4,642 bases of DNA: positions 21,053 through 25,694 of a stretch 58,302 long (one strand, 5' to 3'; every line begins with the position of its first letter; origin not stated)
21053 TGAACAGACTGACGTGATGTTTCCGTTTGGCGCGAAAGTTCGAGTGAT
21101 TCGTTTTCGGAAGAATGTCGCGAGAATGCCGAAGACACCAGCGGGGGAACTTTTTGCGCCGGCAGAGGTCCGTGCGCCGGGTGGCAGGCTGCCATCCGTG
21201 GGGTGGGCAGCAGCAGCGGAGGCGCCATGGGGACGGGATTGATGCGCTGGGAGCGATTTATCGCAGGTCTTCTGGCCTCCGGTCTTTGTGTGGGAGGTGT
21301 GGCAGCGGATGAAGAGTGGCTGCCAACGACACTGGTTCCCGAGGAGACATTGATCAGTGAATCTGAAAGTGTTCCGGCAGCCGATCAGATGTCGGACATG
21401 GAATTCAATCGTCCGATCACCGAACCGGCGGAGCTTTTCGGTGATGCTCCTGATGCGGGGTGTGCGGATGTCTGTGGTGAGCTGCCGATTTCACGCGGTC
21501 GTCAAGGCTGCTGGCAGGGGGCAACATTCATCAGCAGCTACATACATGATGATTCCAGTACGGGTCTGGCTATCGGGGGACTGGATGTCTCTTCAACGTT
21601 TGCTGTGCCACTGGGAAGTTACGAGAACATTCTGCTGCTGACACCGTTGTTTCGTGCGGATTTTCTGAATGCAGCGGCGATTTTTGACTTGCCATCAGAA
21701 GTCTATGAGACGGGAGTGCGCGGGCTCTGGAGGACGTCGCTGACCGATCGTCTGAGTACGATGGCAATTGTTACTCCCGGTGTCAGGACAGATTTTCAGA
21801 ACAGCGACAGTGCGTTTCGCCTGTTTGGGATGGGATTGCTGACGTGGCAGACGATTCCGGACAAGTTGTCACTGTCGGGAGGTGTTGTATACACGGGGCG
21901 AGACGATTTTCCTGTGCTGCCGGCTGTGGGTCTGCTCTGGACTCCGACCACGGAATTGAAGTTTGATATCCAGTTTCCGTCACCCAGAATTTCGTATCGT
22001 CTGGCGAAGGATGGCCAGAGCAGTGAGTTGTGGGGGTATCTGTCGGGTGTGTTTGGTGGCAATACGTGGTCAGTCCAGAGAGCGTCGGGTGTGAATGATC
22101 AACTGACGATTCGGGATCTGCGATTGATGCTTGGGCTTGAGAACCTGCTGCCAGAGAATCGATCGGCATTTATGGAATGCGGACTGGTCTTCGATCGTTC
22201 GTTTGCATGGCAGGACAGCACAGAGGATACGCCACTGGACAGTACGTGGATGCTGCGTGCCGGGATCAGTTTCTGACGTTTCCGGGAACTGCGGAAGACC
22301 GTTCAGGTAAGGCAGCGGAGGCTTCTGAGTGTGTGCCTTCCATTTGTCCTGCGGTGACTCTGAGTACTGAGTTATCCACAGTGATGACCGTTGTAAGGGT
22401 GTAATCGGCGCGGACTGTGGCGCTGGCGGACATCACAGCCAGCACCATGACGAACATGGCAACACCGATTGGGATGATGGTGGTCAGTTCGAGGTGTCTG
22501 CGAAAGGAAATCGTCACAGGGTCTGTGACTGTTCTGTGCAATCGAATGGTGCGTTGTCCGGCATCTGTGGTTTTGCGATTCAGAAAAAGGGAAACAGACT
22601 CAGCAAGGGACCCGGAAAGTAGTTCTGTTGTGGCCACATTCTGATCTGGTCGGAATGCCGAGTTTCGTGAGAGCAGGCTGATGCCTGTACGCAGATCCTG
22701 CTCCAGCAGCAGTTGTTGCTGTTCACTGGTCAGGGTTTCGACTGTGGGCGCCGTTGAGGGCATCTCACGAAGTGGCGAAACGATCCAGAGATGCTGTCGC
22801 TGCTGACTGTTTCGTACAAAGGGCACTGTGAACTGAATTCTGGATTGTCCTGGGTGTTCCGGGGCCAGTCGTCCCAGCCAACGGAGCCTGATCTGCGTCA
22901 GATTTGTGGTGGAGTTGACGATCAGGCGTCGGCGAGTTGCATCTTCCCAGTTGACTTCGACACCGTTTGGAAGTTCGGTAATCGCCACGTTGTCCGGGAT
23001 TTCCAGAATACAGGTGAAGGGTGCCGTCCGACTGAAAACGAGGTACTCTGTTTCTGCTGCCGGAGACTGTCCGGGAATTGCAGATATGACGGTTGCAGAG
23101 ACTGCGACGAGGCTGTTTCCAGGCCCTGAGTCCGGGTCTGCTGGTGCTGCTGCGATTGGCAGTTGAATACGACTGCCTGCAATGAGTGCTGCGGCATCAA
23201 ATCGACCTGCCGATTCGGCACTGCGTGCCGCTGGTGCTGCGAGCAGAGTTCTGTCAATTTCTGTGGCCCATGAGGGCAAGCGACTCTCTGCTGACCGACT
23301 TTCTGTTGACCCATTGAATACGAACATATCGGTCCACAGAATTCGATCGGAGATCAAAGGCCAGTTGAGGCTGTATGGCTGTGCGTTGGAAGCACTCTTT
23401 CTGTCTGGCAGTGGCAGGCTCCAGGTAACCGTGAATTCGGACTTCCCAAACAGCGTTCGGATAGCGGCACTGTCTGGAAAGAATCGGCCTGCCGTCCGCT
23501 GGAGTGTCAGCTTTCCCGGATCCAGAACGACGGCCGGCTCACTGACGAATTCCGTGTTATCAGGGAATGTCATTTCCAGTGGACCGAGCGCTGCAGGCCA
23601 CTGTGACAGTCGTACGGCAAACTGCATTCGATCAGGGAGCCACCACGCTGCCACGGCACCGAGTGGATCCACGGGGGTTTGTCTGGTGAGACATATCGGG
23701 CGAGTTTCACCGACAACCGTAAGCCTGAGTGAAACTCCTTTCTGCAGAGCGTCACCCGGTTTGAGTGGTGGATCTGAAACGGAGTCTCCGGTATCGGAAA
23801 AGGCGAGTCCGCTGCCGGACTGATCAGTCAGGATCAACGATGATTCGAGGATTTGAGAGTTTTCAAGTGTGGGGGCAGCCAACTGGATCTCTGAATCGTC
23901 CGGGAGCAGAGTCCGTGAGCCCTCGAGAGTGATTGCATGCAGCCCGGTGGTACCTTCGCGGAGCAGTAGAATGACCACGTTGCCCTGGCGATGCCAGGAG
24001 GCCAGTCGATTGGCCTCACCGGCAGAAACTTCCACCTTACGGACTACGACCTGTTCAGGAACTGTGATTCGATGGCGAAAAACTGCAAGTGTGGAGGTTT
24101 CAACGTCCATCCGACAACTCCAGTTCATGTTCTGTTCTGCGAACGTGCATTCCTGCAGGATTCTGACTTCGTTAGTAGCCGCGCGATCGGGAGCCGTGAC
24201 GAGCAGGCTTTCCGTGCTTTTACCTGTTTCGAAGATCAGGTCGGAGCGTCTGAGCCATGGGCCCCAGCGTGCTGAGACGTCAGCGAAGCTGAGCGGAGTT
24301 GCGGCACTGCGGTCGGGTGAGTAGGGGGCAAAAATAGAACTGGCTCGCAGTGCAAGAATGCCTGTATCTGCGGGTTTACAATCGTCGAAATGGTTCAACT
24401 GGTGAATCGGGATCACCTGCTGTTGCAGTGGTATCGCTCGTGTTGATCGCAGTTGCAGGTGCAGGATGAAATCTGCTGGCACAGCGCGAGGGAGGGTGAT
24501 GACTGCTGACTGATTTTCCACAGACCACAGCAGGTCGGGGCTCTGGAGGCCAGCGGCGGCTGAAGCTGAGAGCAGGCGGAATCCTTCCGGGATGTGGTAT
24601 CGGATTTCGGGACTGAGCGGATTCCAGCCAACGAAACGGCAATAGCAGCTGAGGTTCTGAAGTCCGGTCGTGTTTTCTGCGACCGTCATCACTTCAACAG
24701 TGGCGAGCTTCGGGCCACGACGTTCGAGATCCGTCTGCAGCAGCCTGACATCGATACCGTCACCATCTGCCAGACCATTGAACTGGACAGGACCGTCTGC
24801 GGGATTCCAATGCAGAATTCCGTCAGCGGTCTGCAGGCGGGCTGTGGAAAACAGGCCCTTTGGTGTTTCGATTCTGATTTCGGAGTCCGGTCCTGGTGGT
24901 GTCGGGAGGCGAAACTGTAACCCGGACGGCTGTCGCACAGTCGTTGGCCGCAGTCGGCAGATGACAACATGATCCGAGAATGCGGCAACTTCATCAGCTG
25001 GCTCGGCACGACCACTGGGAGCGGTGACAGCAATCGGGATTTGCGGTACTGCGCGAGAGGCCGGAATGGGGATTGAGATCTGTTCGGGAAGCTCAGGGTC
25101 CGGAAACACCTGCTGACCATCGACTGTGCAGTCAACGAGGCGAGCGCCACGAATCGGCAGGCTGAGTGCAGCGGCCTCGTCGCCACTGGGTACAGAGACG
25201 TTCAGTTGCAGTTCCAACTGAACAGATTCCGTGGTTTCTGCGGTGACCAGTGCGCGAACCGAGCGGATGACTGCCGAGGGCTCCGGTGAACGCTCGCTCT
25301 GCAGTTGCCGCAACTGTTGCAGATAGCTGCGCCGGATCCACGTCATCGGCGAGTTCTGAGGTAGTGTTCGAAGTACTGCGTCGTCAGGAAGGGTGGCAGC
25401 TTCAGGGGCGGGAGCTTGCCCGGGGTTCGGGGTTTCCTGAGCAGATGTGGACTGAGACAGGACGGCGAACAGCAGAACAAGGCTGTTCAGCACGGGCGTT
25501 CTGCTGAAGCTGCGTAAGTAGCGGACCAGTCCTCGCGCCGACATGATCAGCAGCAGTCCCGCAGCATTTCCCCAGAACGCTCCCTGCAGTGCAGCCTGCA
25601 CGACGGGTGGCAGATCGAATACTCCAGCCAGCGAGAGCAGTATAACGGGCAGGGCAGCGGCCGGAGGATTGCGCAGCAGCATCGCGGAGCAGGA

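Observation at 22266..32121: Two-gene operon encoding three tandem ~1,050-1,140-aa modules of an unrecognised envelope-protein architecture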

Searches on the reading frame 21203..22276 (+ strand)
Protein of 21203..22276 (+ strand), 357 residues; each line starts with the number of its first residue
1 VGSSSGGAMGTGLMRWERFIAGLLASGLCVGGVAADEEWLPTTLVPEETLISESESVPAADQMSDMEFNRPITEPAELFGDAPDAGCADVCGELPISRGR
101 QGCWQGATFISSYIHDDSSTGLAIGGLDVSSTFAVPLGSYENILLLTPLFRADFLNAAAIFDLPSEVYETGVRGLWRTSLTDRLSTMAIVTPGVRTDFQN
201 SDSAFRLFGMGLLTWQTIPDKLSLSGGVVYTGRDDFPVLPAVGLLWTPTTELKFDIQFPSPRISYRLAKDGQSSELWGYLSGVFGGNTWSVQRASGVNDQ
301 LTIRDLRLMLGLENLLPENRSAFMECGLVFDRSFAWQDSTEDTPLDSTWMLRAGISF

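Call 9: search_protein_families(library=pfam, proteins=[window:21203-22276:+], max_evalue=0.01)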
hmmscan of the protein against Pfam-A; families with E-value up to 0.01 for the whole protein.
window:21203-22276:+ (357 aa): 1 family
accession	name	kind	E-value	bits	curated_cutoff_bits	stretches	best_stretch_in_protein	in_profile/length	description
PF19783.5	DUF6268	-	3.7e-07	29.9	22.8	1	164-339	79-252/279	Domain of unknown function (DUF6268)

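Call 57: search_protein_families(library=ncbifam, proteins=[window:21203-22276:+], max_evalue=0.01)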
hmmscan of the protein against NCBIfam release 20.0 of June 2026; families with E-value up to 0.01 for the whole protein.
window:21203-22276:+ (357 aa): 0 families

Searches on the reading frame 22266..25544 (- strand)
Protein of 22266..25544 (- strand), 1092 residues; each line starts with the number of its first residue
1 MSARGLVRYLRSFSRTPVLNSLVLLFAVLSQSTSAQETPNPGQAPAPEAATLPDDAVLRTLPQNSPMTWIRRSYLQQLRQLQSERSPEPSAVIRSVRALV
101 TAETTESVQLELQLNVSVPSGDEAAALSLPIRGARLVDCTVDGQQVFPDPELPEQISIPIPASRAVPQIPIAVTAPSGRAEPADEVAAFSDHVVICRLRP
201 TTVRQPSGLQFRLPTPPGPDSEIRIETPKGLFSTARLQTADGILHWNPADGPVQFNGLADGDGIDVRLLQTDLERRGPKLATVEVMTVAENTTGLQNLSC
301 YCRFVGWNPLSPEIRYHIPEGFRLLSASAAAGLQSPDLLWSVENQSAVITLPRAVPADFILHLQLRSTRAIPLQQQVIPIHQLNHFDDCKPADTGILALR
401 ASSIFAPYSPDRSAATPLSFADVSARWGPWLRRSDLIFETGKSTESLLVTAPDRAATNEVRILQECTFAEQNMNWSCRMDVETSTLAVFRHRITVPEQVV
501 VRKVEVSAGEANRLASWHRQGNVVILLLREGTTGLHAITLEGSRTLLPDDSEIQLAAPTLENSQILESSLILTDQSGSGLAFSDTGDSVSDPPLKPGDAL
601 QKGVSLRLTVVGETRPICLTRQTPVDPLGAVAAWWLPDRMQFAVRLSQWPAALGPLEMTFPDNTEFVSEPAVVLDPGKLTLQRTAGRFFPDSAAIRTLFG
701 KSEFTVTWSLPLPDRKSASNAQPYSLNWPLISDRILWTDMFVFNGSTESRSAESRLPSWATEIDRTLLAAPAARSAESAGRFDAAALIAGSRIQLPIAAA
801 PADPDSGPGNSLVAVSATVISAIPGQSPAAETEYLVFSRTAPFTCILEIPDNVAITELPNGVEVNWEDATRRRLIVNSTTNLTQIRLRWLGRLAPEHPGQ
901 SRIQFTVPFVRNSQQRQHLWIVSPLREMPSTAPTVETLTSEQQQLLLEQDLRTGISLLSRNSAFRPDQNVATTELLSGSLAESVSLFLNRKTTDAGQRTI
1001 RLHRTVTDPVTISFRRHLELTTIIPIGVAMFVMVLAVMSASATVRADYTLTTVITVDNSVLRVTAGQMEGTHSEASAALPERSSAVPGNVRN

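Call 64: predict_structure(alignment_id=A3)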
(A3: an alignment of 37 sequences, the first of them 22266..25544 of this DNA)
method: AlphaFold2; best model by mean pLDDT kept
length: 1092 residues; sequences in the alignment: 37
mean_pLDDT: 76.4   pTM: 0.41
mean pLDDT of the five models: 76.4, 75.3, 73.7, 73.1, 71.7
residues with pLDDT >= 90: 344; 70-90: 453; 50-70: 115; < 50: 180
segments of 3 or more residues with pLDDT < 50: 1-4, 13-65, 67-69, 83-86, 166-186, 273-277, 716-719, 746-750, 769-775, 799-809, 962-968, 1041-1092
pLDDT, mean of each block of 10 residues (from residue 1): 47 46 44 31 32 33 45 58 52 90 85 89 83 88 88 80 56 38 50 92 79 83 89 83 83 76 79 53 93 90 86 89 91 68 90 80 94 89 89 91 75 85 90 91 87 83 94 95 87 93 92 93 93 92 90 91 92 91 91 88 93 89 88 82 91 88 87 82 89 83 90 57 80 90 59 73 69 56 83 72 41 90 87 88 82 85 78 83 91 72 87 90 78 79 92 82 48 86 87 70 88 70 68 69 36 29 29 29 32 30
secondary structure, 60 per line:
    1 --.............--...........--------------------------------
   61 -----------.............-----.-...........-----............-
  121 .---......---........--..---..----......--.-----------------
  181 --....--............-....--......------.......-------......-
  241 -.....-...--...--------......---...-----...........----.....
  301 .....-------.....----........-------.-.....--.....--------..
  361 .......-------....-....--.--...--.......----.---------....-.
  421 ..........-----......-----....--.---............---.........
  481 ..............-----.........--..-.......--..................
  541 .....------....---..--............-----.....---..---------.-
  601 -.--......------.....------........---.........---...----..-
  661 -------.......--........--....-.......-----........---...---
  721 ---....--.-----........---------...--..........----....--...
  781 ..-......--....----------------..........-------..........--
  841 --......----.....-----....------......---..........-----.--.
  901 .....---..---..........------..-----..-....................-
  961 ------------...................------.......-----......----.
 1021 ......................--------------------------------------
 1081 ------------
elements in order (helices of 4 or more, strands of 3 or more residues): H3-15 H18-28 H72-84 E92-102 E108-119 E125-130 E134-141 E155-160 H183-186 E189-200 E202-205 E208-213 E220-226 E234-239 E242-246 E253-255 E264-269 E281-291 E296-305 E313-317 E322-329 E339-343 E346-350 E359-367 E375-378 H380-383 E389-391 E394-400 E415-418 H420-430 E436-441 E447-450 E457-468 E472-494 E500-508 E514-520 E523-545 E552-555 E563-574 E580-584 E605-610 E617-621 E628-635 E639-647 E668-674 E677-684 E687-690 H692-698 E704-711 E724-727 E736-743 E753-755 H758-767 H772-775 E778-782 H784-787 E792-795 E812-821 E829-838 E843-848 E853-857 E863-866 E873-878 E882-891 E900-905 E914-923 H940-959 H973-991 E998-1004 E1010-1015 H1020-1042

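Call 66: fold_search(model_id=the predicted structure, library=pdb)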
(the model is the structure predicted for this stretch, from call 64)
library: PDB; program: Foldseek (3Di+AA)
matches with E <= 10: 1388; with E <= 0.001: 39
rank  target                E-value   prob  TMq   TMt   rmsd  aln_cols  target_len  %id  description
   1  6ezn_A                6.4e-10  1.00  0.13  0.29  22.2       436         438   11  Cryo-EM structure of the yeast oligosaccharyltransferase (OST) complex (released 2018-01-17)
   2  6s7t_E                8.9e-09  1.00  0.14  0.31  22.4       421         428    9  Cryo-EM structure of human oligosaccharyltransferase complex OST-B (released 2019-12-18)
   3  8agb_E                1.0e-08  1.00  0.13  0.28  22.3       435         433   10  Structure of yeast oligosaccharylransferase complex with lipid-linked oligosaccharide bound (released 2022-12-07)
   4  6c26_1                1.6e-08  1.00  0.12  0.28  22.1       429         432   11  The Cryo-EM structure of a eukaryotic oligosaccharyl transferase complex (released 2018-01-31)
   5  7oci_A                2.7e-08  1.00  0.13  0.28  22.3       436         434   11  Cryo-EM structure of yeast Ost6p containing oligosaccharyltransferase complex (released 2022-02-16)
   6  6s7o_E                3.7e-08  1.00  0.14  0.25  22.2       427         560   10  Cryo-EM structure of human oligosaccharyltransferase complex OST-A (released 2019-12-18)
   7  8pn9_E                7.3e-08  1.00  0.14  0.25  22.4       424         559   10  Structure of human oligosaccharyltransferase OST-A complex bound to NGI-1 (released 2024-05-08)
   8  8b6l_O                8.0e-08  1.00  0.13  0.24  22.6       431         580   10  Subtomogram average of the human Sec61-TRAP-OSTA-translocon (released 2022-12-07)
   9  3fcs_A                1.6e-07  1.00  0.13  0.14  16.6       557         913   10  Structure of complete ectodomain of integrin aIIBb3 (released 2009-01-20)
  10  8t2v_A                1.3e-06  1.00  0.13  0.14  18.1       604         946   10  Cryo-EM Structures of Full-length Integrin alphaIIbbeta3 in Native Lipids (released 2023-07-26)
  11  8xez_A                2.6e-06  0.84  0.08  0.09  31.2       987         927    7  Cryo-EM structure of integrin ITGAV/ITGB3 complex, conformation 5 (released 2024-12-18)
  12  9e8a_A                2.9e-06  1.00  0.14  0.15  14.7       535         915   10  Integrin aIIbb3 bent conformation from human platelet membrane crude preparation (released 2025-10-15)
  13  4cak_A                3.7e-06  1.00  0.09  0.10  23.9       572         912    9  Three-dimensional reconstruction of intact human integrin alphaIIbbeta3 in a phospholipid bilayer nanodisc (released 2013-10-30)
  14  7usm_A                7.1e-06  0.72  0.08  0.09  35.6       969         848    9  Integrin alphaM/beta2 ectodomain (released 2022-08-17)
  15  7usl_A                8.2e-06  0.91  0.11  0.13  28.8       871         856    9  Integrin alphaM/beta2 ectodomain in complex with adenylate cyclase toxin RTX751 and M1F5 Fab (released 2022-08-17)
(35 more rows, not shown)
